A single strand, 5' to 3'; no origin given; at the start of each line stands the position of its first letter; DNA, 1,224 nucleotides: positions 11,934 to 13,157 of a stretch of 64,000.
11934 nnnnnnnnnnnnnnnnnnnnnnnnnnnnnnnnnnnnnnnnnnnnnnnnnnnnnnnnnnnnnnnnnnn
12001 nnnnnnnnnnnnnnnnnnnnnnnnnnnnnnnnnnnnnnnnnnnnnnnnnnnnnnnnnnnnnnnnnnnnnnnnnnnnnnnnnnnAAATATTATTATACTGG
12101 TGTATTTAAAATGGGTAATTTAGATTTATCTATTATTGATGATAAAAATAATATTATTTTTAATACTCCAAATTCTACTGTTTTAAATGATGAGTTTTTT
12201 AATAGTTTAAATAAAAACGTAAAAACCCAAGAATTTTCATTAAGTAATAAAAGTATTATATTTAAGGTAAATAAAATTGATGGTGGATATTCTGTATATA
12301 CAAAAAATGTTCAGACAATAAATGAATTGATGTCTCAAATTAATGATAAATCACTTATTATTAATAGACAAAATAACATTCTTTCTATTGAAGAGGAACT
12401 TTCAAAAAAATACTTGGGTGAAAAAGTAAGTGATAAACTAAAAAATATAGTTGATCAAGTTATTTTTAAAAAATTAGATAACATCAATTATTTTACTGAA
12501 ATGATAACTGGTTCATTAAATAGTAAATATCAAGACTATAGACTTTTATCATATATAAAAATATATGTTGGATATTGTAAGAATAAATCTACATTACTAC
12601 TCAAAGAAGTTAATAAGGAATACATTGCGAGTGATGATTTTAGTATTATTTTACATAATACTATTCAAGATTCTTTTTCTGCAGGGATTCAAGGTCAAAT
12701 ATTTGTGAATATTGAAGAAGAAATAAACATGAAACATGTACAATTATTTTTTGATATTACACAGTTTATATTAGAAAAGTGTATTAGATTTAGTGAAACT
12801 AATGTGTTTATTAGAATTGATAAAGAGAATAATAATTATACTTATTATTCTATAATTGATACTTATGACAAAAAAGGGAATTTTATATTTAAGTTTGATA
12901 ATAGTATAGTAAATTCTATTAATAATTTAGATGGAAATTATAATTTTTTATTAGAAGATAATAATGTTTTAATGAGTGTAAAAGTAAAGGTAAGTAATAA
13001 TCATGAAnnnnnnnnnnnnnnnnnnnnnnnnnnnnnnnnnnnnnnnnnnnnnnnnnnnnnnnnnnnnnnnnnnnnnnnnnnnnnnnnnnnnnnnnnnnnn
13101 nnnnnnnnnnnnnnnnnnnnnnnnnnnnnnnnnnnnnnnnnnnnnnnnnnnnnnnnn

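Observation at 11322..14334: Tandem polytopic sensors: a kinase-like membrane protein lacking the His-box, overlapping a bona fide HisKA_3 kinase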

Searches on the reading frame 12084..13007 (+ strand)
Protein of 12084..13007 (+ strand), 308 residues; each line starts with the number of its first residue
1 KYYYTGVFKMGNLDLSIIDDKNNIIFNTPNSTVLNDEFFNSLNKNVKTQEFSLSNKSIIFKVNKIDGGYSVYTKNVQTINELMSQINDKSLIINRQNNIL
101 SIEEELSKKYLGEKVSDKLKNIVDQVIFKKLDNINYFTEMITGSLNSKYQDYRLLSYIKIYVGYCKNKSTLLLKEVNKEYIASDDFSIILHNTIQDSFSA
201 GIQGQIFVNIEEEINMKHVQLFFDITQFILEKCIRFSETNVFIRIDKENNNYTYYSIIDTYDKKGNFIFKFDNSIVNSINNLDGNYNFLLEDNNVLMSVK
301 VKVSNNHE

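Call 20: find_homologous_proteins(query=A2, max_evalue=0.01)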
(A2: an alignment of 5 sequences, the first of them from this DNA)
Query A2 (5 sequences) (308 aa, profile of the alignment): 4 proteins with E <= 0.01 among 8000 candidates.
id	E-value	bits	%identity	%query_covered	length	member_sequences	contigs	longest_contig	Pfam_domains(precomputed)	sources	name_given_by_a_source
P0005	2.1e-106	374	37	9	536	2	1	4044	PF16927.12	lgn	-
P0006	1.2e-59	220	20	26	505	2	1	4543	PF16927.12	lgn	-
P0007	3.8e-38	150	-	-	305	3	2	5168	-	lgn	-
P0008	9.1e-38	148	19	75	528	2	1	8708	PF16927.12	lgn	-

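Call 35: search_protein_representatives(alignment_id=A3)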
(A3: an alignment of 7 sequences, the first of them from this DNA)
Query: 7 sequences, 289 profile positions. Proteins with E-value up to 0.001 (for the whole library): 1981; up to 1e-10: 1558; up to 1e-30: 343. The best 150 are listed.
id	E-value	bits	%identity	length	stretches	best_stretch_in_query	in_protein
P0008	4.0e-112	390.5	-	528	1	1-282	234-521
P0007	1.5e-109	382.1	-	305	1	7-288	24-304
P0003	1.4e-104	365.7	-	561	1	1-289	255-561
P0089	5.0e-87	308.1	-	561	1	1-282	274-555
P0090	1.7e-85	303.1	-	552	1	1-280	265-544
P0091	1.2e-81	290.4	-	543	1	1-280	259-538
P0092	6.0e-73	261.9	-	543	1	1-283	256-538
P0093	1.1e-72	261.0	-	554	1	1-286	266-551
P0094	1.4e-71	257.4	-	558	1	1-285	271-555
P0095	1.6e-65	237.5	-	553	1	1-283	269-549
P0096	2.7e-65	236.8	-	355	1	1-281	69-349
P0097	1.5e-64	234.3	-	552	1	1-284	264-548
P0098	2.6e-64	233.6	-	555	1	1-286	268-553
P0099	3.5e-64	233.1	-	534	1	39-286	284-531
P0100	5.9e-63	229.1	-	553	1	1-281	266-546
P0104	1.3e-61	224.7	-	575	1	1-280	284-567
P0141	6.8e-51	189.5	-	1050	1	1-253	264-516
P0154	2.8e-49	184.2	-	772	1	1-281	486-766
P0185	9.3e-45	169.4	-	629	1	2-240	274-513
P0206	1.6e-43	165.3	-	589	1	1-258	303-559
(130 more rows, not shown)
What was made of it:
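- The family is large: 1,981 cluster representatives at E <= 1e-3 (call 35).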

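Call 36: search_protein_families(library=pfam, proteins=[P0141, P0154, P0185, P0089, P0090, P0104, P0206], max_evalue=0.01)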
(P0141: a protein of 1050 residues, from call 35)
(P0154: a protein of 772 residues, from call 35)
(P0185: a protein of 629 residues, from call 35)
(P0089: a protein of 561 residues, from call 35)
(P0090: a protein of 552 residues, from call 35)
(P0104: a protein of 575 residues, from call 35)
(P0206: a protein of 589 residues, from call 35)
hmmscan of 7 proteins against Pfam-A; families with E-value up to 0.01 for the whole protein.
P0141 (1050 aa): 4 families
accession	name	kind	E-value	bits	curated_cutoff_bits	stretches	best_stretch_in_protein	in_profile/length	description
PF02518.31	HATPase_c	-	3.8e-05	24.5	26.4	1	959-1037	8-107/111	Histidine kinase-, DNA gyrase B-, and HSP90-like ATPase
PF16927.11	HisKA_7TM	-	4.1e-05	24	28.6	1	48-225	6-188/224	N-terminal 7TM region of histidine kinase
PF25075.1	DUF7799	-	0.0026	18.3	27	1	342-402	2-63/110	Domain of unknown function (DUF7799)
PF13581.12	HATPase_c_2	-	0.0028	18.1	27.4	1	956-1005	31-85/127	Histidine kinase-like ATPase domain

P0154 (772 aa): 1 family
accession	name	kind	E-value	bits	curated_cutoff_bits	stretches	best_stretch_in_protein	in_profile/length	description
PF16927.11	HisKA_7TM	-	2e-22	80.6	28.6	2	8-210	5-212/224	N-terminal 7TM region of histidine kinase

P0185 (629 aa): 1 family
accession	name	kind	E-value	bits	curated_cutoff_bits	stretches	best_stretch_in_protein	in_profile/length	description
PF16927.11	HisKA_7TM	-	7.2e-09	36.3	28.6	1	53-233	8-188/224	N-terminal 7TM region of histidine kinase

P0089 (561 aa): 1 family
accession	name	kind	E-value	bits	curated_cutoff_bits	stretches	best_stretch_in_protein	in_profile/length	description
PF16927.11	HisKA_7TM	-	4.1e-16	60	28.6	1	55-211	9-159/224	N-terminal 7TM region of histidine kinase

P0090 (552 aa): 1 family
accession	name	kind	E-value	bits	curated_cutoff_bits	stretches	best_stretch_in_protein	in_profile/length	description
PF16927.11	HisKA_7TM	-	3.2e-07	30.9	28.6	1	50-257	8-214/224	N-terminal 7TM region of histidine kinase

P0104 (575 aa): 1 family
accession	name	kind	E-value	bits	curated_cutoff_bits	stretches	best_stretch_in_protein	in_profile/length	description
PF16927.11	HisKA_7TM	-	2e-06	28.3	28.6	1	66-272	11-210/224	N-terminal 7TM region of histidine kinase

P0206 (589 aa): 2 families
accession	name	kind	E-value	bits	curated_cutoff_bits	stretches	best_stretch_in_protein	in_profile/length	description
PF19864.5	Radical_SAM_N2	-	2.3e-62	209.3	29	1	54-205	1-151/151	Radical SAM proteins, N-terminal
PF04055.27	Radical_SAM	-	0.0094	16.6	29.5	0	264-307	2-47/166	Radical SAM superfamily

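Call 56: predict_structure(alignment_id=A7)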
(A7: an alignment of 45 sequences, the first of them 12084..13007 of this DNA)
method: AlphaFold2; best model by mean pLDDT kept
length: 308 residues; sequences in the alignment: 45
mean_pLDDT: 84.8   pTM: 0.61
mean pLDDT of the five models: 84.8, 83.8, 81.2, 79.1, 76.7
residues with pLDDT >= 90: 111; 70-90: 166; 50-70: 26; < 50: 5
segments of 3 or more residues with pLDDT < 50: 306-308
pLDDT, mean of each block of 10 residues (from residue 1): 59 82 86 86 89 81 91 85 86 86 78 71 79 88 77 89 91 89 95 92 94 94 94 86 94 92 59 89 90 88 66
secondary structure, 60 per line:
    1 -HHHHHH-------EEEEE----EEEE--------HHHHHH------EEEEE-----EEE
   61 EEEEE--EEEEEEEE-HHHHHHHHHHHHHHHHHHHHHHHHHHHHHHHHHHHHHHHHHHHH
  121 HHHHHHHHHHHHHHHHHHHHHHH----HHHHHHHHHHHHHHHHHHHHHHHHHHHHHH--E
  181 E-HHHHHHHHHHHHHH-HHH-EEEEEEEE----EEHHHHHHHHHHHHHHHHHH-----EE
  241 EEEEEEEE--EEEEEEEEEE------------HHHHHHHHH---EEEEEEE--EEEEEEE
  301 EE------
elements in order: H2-7 E15-19 E24-27 H36-41 E48-52 E58-65 E68-75 H77-143 H148-177 H183-196 E202-209 H216-233 E239-248 E251-260 H273-281 E285-291 E294-302

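Call 84: search_solved_structures(query=A7, max_evalue=10, show_alignments=2)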
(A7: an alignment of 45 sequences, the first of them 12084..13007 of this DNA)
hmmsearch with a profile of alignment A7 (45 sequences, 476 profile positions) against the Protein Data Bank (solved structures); distinct sequences matched with E-value up to 10: 6.
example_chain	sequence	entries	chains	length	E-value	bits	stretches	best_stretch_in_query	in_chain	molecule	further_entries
7upq_B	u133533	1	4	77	0.29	12.7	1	260-327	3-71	DHT03 protein B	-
3nmd_A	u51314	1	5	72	0.6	11.7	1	276-327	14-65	cGMP Dependent PRotein Kinase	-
7upo_B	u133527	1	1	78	0.69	11.5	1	260-325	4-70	DHT03 protein B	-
7yfu_A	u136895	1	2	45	1.3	10.5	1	262-297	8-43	Protein fantom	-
8oin_Aa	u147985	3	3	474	2.1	9.9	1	258-312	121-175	Peptide chain release factor 1, mitochondrial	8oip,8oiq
8oir_Aa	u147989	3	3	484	2.2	9.8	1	258-312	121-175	Peptide chain release factor 1, mitochondrial | Peptide chain release factor 1, mitochondrial,mtRF1(AAQ)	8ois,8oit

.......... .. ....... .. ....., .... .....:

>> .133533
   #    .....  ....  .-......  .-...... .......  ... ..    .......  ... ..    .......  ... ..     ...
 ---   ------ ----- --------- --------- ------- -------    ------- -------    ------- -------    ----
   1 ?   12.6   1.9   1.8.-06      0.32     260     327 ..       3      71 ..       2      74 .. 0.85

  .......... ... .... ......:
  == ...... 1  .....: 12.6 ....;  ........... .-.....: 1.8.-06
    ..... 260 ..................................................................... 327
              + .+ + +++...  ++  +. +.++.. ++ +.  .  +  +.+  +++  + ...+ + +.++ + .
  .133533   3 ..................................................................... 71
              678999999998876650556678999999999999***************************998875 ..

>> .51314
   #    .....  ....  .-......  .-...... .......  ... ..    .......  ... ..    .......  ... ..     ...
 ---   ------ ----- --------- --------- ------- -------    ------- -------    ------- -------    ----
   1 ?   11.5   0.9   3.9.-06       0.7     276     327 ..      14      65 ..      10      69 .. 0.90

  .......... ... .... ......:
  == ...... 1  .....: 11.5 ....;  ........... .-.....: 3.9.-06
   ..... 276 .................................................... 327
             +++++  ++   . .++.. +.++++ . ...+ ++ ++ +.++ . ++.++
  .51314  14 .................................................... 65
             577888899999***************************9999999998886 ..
